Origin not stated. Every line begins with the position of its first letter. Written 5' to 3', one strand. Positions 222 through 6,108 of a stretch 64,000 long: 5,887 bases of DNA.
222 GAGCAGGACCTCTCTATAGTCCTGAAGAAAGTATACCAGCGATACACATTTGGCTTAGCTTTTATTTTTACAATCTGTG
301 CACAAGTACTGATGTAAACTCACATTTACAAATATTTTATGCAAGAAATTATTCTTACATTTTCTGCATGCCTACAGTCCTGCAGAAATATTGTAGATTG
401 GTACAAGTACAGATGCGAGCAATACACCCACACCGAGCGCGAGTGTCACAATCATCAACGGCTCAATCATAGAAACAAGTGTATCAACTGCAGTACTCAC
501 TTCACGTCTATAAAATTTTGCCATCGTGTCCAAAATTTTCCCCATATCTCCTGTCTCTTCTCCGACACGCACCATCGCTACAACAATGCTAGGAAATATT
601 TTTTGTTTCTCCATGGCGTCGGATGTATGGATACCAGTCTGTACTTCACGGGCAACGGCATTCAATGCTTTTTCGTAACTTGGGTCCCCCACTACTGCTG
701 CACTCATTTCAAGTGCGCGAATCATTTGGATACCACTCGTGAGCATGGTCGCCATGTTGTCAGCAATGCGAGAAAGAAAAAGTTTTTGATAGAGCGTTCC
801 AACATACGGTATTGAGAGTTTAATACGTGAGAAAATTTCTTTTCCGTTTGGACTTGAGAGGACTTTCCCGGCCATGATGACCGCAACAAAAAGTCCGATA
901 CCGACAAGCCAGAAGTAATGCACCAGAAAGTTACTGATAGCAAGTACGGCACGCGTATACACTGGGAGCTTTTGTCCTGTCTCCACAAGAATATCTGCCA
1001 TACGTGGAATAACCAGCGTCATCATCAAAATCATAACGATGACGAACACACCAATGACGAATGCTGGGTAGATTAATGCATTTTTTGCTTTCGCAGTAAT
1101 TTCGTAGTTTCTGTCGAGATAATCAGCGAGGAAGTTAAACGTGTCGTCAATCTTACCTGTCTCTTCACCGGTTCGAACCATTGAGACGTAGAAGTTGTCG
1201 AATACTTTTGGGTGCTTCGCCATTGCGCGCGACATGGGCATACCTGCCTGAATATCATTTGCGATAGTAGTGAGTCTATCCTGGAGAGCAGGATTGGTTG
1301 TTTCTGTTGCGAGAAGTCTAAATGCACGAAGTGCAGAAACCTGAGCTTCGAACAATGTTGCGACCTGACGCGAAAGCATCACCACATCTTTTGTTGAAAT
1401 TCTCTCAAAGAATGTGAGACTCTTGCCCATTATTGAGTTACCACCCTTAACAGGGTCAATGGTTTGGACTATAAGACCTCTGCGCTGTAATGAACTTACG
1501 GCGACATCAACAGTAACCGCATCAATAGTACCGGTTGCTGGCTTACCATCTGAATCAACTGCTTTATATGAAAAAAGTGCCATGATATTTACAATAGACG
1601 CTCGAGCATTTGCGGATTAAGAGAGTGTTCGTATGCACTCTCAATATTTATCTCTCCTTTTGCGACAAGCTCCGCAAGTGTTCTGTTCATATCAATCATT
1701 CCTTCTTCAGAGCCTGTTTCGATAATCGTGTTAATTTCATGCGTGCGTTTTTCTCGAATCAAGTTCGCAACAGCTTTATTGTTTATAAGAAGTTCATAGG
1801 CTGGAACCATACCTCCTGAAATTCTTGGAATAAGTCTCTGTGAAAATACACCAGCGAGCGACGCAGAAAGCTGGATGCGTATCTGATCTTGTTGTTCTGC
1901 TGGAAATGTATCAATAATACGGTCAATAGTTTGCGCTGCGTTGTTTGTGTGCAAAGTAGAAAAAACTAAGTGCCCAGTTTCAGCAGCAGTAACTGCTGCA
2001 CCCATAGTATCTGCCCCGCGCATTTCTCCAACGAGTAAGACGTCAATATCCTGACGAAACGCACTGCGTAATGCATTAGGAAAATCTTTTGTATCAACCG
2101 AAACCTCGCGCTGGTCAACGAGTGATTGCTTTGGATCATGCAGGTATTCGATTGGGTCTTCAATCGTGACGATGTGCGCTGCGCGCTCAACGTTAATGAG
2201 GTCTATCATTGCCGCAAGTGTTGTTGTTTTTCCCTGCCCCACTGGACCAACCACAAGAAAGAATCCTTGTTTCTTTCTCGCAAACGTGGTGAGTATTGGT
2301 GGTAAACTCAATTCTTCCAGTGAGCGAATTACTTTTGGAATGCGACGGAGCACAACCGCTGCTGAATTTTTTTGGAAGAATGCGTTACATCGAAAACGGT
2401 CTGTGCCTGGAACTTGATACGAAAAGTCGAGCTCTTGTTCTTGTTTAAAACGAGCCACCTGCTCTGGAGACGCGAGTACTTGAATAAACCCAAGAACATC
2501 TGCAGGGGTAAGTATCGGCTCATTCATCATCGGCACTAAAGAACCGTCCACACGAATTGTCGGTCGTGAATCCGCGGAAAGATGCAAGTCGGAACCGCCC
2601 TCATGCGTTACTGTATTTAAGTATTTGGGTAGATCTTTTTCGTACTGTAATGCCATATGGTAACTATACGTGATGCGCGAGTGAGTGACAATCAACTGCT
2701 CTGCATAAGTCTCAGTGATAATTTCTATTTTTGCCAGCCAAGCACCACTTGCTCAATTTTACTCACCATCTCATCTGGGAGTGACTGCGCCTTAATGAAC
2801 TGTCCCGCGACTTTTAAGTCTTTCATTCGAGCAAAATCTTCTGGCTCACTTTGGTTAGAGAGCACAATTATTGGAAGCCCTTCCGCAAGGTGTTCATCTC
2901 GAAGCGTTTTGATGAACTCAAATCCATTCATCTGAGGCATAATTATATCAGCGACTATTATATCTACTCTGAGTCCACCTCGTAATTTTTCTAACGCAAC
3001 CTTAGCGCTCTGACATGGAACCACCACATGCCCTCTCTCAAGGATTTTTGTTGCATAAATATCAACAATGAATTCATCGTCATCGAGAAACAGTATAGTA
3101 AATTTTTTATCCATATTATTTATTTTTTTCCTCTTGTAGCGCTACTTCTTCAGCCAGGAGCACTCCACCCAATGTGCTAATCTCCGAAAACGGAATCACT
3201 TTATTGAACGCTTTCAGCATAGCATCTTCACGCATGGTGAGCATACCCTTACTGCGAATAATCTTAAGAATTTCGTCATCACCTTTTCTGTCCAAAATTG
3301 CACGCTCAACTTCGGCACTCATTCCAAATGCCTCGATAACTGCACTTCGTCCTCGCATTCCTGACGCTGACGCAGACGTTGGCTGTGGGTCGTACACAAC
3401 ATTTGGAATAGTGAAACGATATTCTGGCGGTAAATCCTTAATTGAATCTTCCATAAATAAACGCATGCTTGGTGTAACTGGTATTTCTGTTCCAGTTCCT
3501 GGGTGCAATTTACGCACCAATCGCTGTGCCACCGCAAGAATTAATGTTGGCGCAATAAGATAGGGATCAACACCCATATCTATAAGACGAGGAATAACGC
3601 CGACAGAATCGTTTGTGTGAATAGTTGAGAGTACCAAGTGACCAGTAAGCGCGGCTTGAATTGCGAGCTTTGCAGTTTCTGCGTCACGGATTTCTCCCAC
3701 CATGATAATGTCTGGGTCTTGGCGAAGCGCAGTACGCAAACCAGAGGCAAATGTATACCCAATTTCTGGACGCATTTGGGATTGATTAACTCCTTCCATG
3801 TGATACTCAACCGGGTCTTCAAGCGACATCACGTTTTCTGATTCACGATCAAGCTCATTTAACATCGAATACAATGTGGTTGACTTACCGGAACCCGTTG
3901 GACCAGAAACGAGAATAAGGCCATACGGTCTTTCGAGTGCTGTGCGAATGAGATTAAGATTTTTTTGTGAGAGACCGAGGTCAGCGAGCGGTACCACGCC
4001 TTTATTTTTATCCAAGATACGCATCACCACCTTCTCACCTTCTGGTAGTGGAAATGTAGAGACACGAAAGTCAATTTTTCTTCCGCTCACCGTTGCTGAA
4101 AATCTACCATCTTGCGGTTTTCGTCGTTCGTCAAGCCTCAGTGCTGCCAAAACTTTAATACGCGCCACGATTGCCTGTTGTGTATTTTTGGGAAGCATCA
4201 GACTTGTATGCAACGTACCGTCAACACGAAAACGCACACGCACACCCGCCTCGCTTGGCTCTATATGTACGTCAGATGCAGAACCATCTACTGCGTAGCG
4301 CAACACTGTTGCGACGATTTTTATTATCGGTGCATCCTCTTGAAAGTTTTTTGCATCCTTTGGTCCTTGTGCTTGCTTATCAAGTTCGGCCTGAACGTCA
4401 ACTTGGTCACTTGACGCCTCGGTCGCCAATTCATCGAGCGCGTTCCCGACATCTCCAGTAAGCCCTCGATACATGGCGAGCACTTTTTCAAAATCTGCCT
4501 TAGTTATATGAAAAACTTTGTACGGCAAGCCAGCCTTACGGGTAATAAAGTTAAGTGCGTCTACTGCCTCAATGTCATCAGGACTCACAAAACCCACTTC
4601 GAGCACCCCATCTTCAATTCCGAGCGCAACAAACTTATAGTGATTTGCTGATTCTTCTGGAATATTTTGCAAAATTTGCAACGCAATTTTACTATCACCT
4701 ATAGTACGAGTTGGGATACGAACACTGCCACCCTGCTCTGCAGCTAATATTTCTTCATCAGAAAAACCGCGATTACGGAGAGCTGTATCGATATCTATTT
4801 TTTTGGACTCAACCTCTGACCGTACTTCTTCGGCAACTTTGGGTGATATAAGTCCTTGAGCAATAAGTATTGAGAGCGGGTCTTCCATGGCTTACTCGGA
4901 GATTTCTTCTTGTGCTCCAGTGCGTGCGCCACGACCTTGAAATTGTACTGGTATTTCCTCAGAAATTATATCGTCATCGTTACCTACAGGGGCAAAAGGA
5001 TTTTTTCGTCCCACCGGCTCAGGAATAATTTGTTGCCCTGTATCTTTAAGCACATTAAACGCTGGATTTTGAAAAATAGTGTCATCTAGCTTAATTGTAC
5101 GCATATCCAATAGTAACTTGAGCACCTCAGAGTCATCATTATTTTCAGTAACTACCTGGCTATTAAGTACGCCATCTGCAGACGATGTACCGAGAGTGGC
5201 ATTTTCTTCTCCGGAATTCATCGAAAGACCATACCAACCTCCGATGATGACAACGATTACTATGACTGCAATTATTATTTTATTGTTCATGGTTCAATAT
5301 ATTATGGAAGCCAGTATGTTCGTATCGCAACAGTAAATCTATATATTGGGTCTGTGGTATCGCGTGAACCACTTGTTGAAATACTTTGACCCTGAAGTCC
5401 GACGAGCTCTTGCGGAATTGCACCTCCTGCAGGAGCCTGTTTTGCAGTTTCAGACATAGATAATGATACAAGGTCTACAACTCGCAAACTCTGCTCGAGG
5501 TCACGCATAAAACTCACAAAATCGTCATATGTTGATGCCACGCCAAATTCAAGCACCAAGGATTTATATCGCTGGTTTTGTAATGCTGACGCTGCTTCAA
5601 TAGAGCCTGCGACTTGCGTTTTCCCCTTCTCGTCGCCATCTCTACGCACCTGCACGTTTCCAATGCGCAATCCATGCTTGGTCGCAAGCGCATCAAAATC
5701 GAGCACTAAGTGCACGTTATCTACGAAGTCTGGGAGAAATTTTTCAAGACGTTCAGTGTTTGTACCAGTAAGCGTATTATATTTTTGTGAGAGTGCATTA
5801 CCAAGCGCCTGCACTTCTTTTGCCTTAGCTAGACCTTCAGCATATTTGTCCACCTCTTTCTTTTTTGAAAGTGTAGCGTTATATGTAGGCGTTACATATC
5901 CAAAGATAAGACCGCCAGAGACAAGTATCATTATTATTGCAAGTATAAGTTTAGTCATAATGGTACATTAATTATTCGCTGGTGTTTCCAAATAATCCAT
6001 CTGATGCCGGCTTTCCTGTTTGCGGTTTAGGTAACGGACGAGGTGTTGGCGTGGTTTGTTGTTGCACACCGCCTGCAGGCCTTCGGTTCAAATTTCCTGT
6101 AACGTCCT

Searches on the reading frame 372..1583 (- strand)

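Call 8: search_protein_families(library=pfam, proteins=[window:372-1583:-], max_evalue=0.001)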
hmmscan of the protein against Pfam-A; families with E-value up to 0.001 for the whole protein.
window:372-1583:- (403 aa): 1 family
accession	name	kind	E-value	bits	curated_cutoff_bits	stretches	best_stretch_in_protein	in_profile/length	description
PF00482.28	T2SSF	-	4.4e-58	195.1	25.2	2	71-193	2-125/125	Type II secretion system (T2SS), protein F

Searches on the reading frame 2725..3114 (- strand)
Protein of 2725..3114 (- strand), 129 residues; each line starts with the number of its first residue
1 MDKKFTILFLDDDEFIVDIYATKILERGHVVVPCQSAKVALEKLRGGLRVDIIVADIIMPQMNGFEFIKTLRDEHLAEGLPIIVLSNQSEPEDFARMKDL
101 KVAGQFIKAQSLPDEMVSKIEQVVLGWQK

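Call 8: search_protein_families(library=pfam, proteins=[window:2725-3114:-], max_evalue=0.001)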
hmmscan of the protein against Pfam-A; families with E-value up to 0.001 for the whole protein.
window:2725-3114:- (129 aa): 1 family
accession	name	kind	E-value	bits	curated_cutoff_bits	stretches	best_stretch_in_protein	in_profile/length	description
PF00072.30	Response_reg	-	8.8e-16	58.5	30.2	1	7-118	1-108/111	Response regulator receiver domain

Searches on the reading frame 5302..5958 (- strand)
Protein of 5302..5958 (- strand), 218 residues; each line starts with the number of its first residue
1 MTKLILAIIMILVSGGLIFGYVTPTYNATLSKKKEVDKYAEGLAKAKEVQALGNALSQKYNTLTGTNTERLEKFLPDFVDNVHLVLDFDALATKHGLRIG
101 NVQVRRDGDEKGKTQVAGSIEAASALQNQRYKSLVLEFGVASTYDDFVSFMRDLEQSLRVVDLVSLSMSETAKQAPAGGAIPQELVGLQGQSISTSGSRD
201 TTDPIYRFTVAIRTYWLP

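Call 8: search_protein_families(library=pfam, proteins=[window:5302-5958:-], max_evalue=0.001)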
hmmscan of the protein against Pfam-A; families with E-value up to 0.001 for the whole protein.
window:5302-5958:- (218 aa): 1 family
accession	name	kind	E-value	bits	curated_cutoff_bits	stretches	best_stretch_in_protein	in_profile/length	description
PF04350.18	PilO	-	0.00027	21.6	22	0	119-174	72-127/145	Pilus assembly protein, PilO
